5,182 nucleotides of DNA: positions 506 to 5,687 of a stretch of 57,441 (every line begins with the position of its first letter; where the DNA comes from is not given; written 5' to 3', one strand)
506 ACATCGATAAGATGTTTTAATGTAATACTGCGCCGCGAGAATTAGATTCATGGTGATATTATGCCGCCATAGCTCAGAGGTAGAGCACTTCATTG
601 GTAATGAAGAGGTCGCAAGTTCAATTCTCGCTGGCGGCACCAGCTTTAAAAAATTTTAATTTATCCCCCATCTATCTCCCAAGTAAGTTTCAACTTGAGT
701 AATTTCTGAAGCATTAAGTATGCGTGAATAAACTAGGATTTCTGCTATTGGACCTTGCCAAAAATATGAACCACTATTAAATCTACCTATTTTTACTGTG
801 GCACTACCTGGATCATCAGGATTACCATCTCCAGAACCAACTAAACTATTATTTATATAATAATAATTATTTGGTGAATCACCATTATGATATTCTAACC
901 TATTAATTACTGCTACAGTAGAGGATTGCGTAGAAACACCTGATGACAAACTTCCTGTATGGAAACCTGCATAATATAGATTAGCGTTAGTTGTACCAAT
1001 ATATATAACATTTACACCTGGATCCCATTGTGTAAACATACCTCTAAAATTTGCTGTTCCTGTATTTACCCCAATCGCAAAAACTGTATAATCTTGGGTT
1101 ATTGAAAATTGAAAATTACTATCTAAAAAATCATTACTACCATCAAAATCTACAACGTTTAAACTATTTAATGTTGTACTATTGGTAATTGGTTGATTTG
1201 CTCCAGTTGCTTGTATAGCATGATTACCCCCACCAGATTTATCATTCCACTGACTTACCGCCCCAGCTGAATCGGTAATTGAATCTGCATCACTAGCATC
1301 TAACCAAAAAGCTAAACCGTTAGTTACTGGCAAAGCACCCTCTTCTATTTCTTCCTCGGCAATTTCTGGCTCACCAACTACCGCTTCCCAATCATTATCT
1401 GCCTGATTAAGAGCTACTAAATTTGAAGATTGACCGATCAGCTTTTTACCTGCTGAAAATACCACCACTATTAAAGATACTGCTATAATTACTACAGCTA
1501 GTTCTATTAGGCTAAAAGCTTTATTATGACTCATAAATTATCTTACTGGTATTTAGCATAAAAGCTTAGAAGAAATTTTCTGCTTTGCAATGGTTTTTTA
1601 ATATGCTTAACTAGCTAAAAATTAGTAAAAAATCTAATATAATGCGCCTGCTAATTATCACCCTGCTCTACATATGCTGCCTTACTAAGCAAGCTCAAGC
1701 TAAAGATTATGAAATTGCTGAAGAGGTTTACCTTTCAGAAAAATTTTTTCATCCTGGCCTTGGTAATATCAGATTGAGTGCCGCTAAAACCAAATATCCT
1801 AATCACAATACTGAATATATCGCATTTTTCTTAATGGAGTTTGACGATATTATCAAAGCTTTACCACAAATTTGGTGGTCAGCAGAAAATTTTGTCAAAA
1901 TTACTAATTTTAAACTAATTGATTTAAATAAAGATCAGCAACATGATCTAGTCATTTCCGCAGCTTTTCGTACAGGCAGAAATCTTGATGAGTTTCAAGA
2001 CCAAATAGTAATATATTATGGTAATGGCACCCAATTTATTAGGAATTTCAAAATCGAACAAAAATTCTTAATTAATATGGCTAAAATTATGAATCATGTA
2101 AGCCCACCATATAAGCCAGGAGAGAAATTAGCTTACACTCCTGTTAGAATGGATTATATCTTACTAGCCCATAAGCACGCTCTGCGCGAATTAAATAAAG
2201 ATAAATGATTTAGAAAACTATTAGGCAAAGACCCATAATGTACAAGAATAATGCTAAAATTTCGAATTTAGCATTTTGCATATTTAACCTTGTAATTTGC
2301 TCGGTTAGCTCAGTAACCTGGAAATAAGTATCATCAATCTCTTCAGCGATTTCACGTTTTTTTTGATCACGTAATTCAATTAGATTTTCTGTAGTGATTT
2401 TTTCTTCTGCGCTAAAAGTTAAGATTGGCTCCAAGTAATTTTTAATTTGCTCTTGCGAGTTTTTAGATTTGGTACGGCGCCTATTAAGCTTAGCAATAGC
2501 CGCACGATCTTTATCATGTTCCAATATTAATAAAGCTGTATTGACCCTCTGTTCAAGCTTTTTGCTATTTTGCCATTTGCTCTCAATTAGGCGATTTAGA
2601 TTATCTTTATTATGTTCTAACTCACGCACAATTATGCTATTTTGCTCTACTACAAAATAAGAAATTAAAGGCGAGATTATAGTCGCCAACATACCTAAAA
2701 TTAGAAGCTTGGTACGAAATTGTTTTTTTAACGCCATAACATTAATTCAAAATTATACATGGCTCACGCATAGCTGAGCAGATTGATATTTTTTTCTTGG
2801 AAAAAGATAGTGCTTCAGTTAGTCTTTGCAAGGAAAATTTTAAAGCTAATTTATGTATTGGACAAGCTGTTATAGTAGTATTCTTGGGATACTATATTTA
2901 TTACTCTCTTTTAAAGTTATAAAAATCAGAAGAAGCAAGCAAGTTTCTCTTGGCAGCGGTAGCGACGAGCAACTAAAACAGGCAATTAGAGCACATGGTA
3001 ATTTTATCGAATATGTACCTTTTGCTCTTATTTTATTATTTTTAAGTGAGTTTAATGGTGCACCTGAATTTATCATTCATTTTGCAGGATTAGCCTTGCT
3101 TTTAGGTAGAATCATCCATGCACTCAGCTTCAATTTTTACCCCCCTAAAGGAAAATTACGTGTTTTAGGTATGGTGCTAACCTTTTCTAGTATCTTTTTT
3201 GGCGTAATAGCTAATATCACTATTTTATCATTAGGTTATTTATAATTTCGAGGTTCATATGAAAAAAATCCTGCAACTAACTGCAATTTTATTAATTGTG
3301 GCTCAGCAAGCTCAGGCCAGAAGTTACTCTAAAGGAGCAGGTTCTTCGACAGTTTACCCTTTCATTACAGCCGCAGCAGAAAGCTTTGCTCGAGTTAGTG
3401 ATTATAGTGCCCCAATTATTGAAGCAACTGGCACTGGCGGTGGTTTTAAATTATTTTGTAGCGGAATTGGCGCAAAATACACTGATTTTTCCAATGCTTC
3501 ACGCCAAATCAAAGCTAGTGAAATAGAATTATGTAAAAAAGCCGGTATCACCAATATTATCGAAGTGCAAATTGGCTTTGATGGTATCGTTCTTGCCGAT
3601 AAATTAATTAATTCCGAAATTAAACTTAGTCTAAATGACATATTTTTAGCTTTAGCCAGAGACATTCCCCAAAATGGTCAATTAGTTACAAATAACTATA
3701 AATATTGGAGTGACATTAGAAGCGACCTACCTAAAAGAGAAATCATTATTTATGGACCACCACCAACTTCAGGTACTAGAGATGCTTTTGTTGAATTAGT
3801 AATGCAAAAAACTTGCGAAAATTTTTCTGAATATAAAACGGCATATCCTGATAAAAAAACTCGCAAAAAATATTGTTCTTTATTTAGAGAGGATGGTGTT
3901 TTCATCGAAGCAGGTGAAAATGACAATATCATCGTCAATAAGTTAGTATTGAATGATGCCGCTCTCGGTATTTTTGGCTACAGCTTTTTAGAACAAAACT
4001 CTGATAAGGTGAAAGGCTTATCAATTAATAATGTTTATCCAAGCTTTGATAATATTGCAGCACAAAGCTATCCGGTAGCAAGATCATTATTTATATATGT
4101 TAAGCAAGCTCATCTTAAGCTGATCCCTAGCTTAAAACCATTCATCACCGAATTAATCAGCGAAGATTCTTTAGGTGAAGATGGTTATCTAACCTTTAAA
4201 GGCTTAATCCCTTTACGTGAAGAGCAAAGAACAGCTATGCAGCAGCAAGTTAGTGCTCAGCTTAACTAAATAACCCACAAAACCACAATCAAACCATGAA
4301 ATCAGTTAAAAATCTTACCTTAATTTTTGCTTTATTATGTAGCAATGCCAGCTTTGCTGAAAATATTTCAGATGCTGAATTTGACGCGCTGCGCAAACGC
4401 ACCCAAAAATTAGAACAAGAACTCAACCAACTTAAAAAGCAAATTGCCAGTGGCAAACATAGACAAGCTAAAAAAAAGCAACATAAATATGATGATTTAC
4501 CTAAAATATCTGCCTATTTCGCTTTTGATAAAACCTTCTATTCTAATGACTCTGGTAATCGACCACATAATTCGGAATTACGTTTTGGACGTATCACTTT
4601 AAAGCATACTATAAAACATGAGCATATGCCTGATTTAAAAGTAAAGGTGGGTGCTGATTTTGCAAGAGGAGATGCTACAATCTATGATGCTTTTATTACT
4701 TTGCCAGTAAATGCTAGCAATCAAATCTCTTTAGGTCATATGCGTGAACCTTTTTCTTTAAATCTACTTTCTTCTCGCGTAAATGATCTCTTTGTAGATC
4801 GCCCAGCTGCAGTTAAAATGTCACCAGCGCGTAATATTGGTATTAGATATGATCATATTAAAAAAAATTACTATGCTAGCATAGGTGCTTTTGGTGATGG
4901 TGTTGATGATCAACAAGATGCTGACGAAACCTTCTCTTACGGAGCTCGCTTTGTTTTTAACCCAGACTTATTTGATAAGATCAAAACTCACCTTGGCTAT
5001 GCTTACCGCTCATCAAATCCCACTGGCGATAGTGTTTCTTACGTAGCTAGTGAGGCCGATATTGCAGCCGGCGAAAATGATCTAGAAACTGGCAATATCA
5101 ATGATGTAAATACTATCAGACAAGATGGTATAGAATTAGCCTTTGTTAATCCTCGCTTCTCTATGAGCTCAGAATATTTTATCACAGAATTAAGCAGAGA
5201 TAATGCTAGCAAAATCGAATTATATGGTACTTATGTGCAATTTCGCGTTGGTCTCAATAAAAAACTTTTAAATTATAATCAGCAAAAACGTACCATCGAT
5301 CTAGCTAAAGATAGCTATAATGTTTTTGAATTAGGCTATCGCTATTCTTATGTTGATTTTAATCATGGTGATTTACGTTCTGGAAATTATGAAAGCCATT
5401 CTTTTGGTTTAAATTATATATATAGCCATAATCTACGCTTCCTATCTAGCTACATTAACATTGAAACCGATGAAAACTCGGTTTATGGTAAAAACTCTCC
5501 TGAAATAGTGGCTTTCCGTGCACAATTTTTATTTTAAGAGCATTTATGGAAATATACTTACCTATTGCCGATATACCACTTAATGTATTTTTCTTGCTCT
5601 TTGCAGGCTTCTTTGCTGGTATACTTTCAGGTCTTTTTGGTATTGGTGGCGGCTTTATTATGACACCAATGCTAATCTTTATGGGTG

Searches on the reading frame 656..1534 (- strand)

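Call 67: search_protein_families(library=pfam, proteins=[window:656-1534:-], max_evalue=0.0001)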
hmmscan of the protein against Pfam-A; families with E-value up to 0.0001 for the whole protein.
window:656-1534:- (292 aa): 1 family
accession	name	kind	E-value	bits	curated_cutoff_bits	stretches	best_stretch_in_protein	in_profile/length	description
PF13385.13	Laminin_G_3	-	8.3e-06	26.4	27.6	1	224-278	94-150/151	Concanavalin A-like lectin/glucanases superfamily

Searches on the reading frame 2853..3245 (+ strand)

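Call 67: search_protein_families(library=pfam, proteins=[window:2853-3245:+], max_evalue=0.0001)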
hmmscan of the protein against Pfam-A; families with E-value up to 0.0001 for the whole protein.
window:2853-3245:+ (130 aa): 1 family
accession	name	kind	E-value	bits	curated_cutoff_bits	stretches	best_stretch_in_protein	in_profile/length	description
PF01124.23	MAPEG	-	2.2e-23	83.3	23.4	1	6-122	3-128/129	MAPEG family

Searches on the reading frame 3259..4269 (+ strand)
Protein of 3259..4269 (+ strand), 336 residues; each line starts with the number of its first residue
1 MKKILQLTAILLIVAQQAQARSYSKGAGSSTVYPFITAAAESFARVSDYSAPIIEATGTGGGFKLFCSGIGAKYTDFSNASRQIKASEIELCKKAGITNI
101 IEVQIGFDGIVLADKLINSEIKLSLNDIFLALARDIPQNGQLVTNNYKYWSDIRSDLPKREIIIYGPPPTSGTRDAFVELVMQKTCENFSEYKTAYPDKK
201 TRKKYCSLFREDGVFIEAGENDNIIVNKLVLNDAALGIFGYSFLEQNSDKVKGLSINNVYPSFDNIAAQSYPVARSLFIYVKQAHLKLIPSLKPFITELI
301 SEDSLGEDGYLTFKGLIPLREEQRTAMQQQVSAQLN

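Call 67: search_protein_families(library=pfam, proteins=[window:3259-4269:+], max_evalue=0.0001)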
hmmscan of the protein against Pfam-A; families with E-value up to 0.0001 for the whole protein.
window:3259-4269:+ (336 aa): 1 family
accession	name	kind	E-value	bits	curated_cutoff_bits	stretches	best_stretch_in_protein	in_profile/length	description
PF12849.12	PBP_like_2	-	9.4e-37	127.7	27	1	15-302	3-266/267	PBP superfamily domain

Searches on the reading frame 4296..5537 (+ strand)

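Call 67: search_protein_families(library=pfam, proteins=[window:4296-5537:+], max_evalue=0.0001)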
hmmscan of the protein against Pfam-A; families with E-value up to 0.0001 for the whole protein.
window:4296-5537:+ (413 aa): 1 family
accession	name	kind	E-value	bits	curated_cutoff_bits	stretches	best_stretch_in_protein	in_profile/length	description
PF07396.17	Porin_O_P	-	8.6e-27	94.8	20.9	1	77-413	9-370/370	Phosphate-selective porin O and P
